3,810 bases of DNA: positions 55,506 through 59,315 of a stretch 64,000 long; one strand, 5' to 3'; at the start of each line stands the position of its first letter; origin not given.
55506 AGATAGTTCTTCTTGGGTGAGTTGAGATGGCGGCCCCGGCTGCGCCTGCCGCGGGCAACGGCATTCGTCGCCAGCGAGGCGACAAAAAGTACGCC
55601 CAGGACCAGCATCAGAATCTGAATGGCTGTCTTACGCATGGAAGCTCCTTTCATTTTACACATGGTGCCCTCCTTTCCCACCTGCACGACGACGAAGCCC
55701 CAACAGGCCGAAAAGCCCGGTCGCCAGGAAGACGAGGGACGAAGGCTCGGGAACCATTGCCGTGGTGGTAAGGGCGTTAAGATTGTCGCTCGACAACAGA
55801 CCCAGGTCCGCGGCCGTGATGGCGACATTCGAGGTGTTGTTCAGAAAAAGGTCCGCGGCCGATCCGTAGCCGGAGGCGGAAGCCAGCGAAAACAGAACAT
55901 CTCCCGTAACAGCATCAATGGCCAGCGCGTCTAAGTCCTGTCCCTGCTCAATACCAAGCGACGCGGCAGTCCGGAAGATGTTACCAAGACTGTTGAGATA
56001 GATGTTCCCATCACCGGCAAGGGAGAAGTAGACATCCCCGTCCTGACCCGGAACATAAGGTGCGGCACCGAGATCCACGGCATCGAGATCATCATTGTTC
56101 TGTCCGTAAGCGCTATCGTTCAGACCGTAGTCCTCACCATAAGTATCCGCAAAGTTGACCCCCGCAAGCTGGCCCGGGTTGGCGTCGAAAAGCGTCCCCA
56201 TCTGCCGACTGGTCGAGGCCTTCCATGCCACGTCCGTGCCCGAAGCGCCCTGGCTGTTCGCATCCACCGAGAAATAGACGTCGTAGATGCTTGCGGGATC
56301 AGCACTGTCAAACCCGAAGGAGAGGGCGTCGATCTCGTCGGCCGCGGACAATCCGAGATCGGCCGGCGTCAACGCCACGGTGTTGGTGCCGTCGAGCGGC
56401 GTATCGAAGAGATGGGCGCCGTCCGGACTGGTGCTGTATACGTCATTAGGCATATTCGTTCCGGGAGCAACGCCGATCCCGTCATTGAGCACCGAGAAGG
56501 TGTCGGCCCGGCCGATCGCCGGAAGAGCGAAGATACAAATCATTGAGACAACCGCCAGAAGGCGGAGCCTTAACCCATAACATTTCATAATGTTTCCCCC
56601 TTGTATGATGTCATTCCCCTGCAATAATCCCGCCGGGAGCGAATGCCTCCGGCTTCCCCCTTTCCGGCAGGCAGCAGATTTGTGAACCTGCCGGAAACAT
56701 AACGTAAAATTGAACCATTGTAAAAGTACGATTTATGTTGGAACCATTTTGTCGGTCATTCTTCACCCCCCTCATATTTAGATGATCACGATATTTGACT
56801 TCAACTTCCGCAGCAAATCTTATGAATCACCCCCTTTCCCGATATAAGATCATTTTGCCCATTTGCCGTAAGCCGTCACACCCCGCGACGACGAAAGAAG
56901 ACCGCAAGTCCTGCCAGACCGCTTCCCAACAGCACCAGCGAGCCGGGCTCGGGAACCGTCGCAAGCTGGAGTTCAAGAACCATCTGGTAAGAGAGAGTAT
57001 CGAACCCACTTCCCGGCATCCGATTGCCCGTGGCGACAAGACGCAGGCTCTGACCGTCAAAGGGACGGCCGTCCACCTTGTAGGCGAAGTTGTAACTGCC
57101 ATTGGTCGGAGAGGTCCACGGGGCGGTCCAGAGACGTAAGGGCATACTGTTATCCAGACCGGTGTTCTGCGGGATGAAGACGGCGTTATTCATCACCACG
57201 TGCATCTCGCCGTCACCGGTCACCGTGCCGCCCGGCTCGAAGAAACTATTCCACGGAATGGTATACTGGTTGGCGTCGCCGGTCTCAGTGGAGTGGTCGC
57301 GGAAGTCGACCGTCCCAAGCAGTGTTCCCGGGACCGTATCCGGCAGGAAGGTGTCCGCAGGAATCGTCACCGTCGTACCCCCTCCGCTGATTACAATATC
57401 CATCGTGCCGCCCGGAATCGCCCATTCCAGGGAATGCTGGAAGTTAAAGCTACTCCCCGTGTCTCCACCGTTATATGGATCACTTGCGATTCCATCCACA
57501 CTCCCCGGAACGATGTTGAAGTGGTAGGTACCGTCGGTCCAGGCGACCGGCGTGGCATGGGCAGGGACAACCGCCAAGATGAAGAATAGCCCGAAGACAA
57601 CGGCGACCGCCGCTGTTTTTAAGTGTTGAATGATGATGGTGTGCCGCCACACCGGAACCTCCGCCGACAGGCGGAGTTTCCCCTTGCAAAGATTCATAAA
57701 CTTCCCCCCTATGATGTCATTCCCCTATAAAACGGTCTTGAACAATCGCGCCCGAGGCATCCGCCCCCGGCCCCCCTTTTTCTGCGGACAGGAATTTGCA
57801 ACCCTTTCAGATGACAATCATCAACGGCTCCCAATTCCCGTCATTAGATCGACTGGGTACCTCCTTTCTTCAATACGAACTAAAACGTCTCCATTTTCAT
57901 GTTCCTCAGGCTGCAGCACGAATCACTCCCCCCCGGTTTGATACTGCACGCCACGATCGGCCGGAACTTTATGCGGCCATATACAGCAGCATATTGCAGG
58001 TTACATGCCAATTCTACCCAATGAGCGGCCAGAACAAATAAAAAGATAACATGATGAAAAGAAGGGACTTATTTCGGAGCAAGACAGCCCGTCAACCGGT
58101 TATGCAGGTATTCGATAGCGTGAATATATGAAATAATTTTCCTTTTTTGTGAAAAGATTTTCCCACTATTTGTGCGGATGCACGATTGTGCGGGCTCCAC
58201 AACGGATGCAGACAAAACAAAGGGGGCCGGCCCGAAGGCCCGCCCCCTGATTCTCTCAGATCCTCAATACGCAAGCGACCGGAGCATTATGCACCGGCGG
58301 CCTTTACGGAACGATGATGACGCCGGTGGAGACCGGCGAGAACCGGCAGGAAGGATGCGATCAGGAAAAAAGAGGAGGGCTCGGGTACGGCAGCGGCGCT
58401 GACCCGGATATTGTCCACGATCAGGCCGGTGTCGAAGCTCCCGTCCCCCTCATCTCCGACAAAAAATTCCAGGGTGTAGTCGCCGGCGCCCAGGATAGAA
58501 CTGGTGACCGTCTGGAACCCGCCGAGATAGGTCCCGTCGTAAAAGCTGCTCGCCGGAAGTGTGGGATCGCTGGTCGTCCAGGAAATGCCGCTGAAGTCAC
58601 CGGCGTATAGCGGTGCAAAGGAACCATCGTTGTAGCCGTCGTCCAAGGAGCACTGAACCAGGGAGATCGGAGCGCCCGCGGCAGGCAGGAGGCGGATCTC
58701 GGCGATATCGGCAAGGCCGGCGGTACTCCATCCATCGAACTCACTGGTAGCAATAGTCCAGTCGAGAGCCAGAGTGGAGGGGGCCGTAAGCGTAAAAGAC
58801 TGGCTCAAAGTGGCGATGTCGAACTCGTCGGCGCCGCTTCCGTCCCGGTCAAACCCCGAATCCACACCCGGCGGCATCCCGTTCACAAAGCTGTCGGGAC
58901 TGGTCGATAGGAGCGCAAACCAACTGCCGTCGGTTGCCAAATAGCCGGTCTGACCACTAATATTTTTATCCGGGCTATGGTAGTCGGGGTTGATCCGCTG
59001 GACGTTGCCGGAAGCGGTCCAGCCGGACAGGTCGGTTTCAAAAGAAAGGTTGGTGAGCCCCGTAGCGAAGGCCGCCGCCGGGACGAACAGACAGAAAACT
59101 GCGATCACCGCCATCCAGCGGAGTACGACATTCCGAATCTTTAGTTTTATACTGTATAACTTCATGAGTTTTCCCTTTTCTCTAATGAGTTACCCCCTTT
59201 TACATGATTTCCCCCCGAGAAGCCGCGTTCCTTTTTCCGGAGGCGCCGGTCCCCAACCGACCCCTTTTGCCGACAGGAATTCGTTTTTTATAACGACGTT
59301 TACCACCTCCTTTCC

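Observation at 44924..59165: Candidate extracytoplasmic electron-transfer module: PEP-CTERM proteins + giant multiheme cytochromes + PPIase + FGE-like + DUF1573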

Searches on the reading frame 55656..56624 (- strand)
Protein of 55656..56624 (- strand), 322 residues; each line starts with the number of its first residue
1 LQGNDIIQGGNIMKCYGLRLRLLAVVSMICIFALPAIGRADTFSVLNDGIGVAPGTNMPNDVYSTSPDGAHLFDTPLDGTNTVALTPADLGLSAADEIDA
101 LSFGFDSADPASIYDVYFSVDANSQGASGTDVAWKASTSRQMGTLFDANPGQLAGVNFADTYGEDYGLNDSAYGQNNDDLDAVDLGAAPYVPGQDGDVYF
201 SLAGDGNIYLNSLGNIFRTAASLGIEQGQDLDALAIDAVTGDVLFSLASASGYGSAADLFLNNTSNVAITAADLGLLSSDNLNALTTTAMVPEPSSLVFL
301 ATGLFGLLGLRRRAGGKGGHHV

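Call 4: search_protein_families(library=pfam, proteins=[window:55656-56624:-], max_evalue=0.01)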
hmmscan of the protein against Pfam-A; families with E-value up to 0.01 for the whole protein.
window:55656-56624:- (322 aa): 2 families
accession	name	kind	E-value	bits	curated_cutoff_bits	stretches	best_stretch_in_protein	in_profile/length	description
PF07589.16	PEP-CTERM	-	1.9e-05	25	20.7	1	291-313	2-24/24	PEP-CTERM motif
PF18522.7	DUF5620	-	0.0084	16.9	25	0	79-138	3-62/120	Domain of unknown function (DUF5620)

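Call 5: search_protein_families(library=ncbifam, proteins=[window:55656-56624:-], max_evalue=0.01)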
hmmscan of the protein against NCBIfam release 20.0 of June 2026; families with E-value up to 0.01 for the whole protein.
window:55656-56624:- (322 aa): 6 families
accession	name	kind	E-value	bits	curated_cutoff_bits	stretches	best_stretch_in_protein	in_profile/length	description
NF038129.1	PEP_NF038129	equivalog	2.3e-06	27.6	65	1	266-313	147-193/194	NF038129 family PEP-CTERM protein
NF038125.1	PEP_CTERM_THxN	subfamily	1.6e-05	24.6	85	1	284-313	216-245/246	THxN family PEP-CTERM protein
TIGR02595.1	PEP_CTERM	domain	0.00024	21.7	16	1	291-313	1-22/24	PEP-CTERM sorting domain-containing protein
NF038120.1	PEP_CTERM_QFxxD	subfamily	0.0019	18.1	80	1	271-313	177-215/215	NF038120 family PEP-CTERM protein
NF041927.1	Xrt_dep_XDP1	equivalog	0.0037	17.3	125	1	286-313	214-241/242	exosortase-dependent surface protein XDP1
NF041538.1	PEP_EDSA_1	subfamily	0.0096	15.6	100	1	283-313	277-306/307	EDSAP-1 family PEP-CTERM protein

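Call 73: find_homologous_proteins(query=window:55656-56588:-, max_evalue=0.001)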
Query window:55656-56588:- (310 aa): 15 proteins with E <= 0.001 among 8000 candidates.
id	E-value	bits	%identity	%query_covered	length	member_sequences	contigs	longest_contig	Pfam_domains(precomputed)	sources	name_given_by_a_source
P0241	1.6e-195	667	100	100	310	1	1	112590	PF07589.17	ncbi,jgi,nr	ncbi:MAG: PEP-CTERM sorting domain-containing protein [Deltaproteobacteria bacterium]|nr:PEP-CTERM s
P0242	1.6e-103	365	66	93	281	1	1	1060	PF07589.17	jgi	jgi:hypothetical protein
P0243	5.8e-95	337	60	100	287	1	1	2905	PF07589.17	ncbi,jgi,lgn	-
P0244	1.2e-9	56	30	71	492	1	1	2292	PF02412.24,PF13860.13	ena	-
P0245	3.0e-9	55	40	31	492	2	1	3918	PF13860.13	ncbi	-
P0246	1.6e-7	49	32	76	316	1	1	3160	PF07589.17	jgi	jgi:hypothetical protein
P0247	2.7e-7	49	34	62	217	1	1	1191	-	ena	-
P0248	1.8e-6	46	27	95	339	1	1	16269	-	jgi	jgi:hypothetical protein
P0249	4.8e-6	45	31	95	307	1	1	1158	PF07589.17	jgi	-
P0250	1.3e-5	43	30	70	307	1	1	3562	-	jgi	jgi:hypothetical protein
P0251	1.7e-5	43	32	70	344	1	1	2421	-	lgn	-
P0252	3.8e-5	42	27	88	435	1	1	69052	-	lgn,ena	-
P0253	2.0e-4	39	26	68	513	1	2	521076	PF07589.17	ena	-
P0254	2.2e-4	39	31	95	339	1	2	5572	-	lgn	-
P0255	8.0e-4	37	31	66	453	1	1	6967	-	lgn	-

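Call 74: find_encoding_contigs(protein=P0241, flank=10000, max_places=2)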
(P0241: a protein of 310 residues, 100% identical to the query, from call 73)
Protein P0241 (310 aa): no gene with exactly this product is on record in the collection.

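Call 75: list_cluster_members(proteins=[P0241, P0001, P0005])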
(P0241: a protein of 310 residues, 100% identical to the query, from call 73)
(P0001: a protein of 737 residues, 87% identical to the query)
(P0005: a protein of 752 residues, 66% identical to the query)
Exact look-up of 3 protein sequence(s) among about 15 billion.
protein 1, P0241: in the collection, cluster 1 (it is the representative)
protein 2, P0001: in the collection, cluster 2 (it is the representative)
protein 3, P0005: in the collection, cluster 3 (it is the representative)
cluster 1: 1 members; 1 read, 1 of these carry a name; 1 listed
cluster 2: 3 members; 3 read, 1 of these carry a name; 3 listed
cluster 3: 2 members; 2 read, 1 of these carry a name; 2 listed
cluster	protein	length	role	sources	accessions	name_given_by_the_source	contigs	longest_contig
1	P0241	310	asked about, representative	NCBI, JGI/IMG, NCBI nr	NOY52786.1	MAG: PEP-CTERM sorting domain-containing protein [Deltaproteobacteria bacterium] | PEP-CTERM sorting domain-containing protein [Deltaproteobacteria bacterium]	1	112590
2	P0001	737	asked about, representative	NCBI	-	-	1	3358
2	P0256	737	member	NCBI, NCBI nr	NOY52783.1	MAG: hypothetical protein GXP58_04095 [Deltaproteobacteria bacterium] | hypothetical protein [Deltaproteobacteria bacterium]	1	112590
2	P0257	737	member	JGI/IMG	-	-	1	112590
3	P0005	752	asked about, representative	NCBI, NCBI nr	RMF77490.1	MAG: hypothetical protein D6739_12715 [Nitrospirae bacterium] | MAG: hypothetical protein D6739_12715 [Nitrospirota bacterium]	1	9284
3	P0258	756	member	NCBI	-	-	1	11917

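Call 78: search_protein_families(library=pfam, proteins=[window:55656-56588:-], max_evalue=5)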
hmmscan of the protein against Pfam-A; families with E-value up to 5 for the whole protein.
window:55656-56588:- (310 aa): 5 families
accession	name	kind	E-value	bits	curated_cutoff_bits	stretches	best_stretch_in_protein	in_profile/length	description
PF07589.16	PEP-CTERM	-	1.8e-05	25.1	20.7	1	279-301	2-24/24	PEP-CTERM motif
PF18522.7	DUF5620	-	0.0076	17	25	1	66-126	2-62/120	Domain of unknown function (DUF5620)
PF18205.6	VPDSG-CTERM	-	0.39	11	25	1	283-301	7-25/26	VPDSG-CTERM motif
PF20080.4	ALTTAQ_rpt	-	0.41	10.8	26.4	1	256-275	19-38/38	ALTTAQ repeat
PF00719.24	Pyrophosphatase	-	0.43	10.8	23.5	1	149-182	33-66/153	Inorganic pyrophosphatase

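Call 119: search_protein_representatives(protein=window:55656-56588:-)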
Query: 310 residues. Proteins with E-value up to 0.001 (for the whole library): 143; up to 1e-10: 10; up to 1e-30: 3. The best 143 are listed.
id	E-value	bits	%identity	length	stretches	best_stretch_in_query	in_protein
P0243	1.9e-95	336.5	66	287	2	58-310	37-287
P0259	2.7e-93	329.4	63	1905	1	20-307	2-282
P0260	9.0e-46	173.4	62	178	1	136-310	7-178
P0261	4.7e-14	69.2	43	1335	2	202-305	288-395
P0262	1.1e-12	64.7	38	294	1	67-301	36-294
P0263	4.3e-12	62.8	40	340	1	79-295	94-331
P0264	1.9e-11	60.7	33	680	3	26-233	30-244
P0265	4.9e-11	59.3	35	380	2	14-241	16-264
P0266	9.4e-11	58.4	34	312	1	15-298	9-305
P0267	1.0e-10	58.3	40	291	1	60-301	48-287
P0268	1.3e-10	58.0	40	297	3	218-304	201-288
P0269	1.3e-10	58.0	38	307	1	20-297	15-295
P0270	2.4e-10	57.1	43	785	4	73-192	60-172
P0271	3.7e-10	56.5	34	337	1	13-293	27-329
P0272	4.6e-10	56.1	42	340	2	204-301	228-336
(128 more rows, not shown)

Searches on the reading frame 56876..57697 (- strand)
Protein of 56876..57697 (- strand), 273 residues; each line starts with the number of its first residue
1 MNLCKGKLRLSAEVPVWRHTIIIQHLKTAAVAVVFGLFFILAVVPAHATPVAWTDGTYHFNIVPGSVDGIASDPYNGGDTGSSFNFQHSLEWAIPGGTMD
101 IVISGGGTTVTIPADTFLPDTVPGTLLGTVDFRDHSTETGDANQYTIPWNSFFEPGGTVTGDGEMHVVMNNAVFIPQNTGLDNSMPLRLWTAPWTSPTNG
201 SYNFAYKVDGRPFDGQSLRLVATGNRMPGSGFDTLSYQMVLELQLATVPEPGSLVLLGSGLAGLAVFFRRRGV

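Call 4: search_protein_families(library=pfam, proteins=[window:56876-57697:-], max_evalue=0.01)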
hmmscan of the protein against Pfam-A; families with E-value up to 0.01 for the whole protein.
window:56876-57697:- (273 aa): 1 family
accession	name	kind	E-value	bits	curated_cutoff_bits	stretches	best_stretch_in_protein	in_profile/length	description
PF07589.16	PEP-CTERM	-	1.7e-06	28.3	20.7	1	247-271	1-24/24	PEP-CTERM motif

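Call 5: search_protein_families(library=ncbifam, proteins=[window:56876-57697:-], max_evalue=0.01)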
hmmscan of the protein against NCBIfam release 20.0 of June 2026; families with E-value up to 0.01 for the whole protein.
window:56876-57697:- (273 aa): 10 families
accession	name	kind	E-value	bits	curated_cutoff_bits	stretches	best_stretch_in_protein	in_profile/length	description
NF038125.1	PEP_CTERM_THxN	subfamily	2.2e-08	34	85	1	238-271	214-246/246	THxN family PEP-CTERM protein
NF041538.1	PEP_EDSA_1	subfamily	3.4e-07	30.2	100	1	243-271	278-307/307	EDSAP-1 family PEP-CTERM protein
NF033554.9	floc_PepA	equivalog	1.1e-06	28.7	80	1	165-271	159-260/261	flocculation-associated PEP-CTERM protein PepA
NF038129.1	PEP_NF038129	equivalog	4.9e-05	23.3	65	1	238-271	161-194/194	NF038129 family PEP-CTERM protein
NF038118.1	PEP_CTERM_CCXG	equivalog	0.00036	20.3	90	1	228-271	159-199/199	CCXG family PEP-CTERM protein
TIGR02595.1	PEP_CTERM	domain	0.00044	20.9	16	1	248-271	1-22/24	PEP-CTERM sorting domain-containing protein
NF038120.1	PEP_CTERM_QFxxD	subfamily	0.00064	19.7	80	1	242-270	187-213/215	NF038120 family PEP-CTERM protein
NF038126.1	PEP_CTERM_FxDxF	subfamily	0.00086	19.6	50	1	242-271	136-165/165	FxDxF family PEP-CTERM protein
NF038124.1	PEP_CTERM_TLD_A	exception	0.0011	18.6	100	1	242-271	205-234/235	PEP_CTERM-anchored TLD domain-containing protein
NF041927.1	Xrt_dep_XDP1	equivalog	0.0018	18.3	125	1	246-271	217-242/242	exosortase-dependent surface protein XDP1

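Call 78: search_protein_families(library=pfam, proteins=[window:56876-57697:-], max_evalue=5)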
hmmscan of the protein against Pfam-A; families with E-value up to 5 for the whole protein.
window:56876-57697:- (273 aa): 1 family
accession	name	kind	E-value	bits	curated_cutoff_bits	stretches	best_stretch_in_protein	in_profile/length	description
PF07589.16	PEP-CTERM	-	1.7e-06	28.3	20.7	1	247-271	1-24/24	PEP-CTERM motif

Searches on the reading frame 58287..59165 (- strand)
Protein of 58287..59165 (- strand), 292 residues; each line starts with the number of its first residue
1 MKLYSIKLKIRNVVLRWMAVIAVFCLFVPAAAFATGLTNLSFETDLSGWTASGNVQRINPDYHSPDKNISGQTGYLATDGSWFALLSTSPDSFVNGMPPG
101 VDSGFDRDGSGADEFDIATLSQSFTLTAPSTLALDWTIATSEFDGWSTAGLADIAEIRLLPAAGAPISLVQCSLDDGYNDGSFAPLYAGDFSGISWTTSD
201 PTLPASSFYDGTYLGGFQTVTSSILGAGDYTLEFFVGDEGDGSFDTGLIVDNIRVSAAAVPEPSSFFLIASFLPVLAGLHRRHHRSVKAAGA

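Call 4: search_protein_families(library=pfam, proteins=[window:58287-59165:-], max_evalue=0.01)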
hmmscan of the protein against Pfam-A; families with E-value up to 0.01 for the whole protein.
window:58287-59165:- (292 aa): 0 families

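Call 5: search_protein_families(library=ncbifam, proteins=[window:58287-59165:-], max_evalue=0.01)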
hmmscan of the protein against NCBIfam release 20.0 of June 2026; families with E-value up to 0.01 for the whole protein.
window:58287-59165:- (292 aa): 2 families
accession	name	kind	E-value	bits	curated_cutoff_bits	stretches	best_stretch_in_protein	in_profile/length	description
NF038129.1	PEP_NF038129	equivalog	0.0037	17.1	65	1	238-282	148-193/194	NF038129 family PEP-CTERM protein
NF038132.1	PEP_NF038132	subfamily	0.0044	16.7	90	1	216-255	159-198/199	NF038132 family protein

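Call 78: search_protein_families(library=pfam, proteins=[window:58287-59165:-], max_evalue=5)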
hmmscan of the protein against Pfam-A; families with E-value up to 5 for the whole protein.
window:58287-59165:- (292 aa): 1 family
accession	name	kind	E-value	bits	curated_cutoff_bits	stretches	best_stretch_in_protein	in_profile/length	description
PF07589.16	PEP-CTERM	-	0.016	15.7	20.7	1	259-282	1-22/24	PEP-CTERM motif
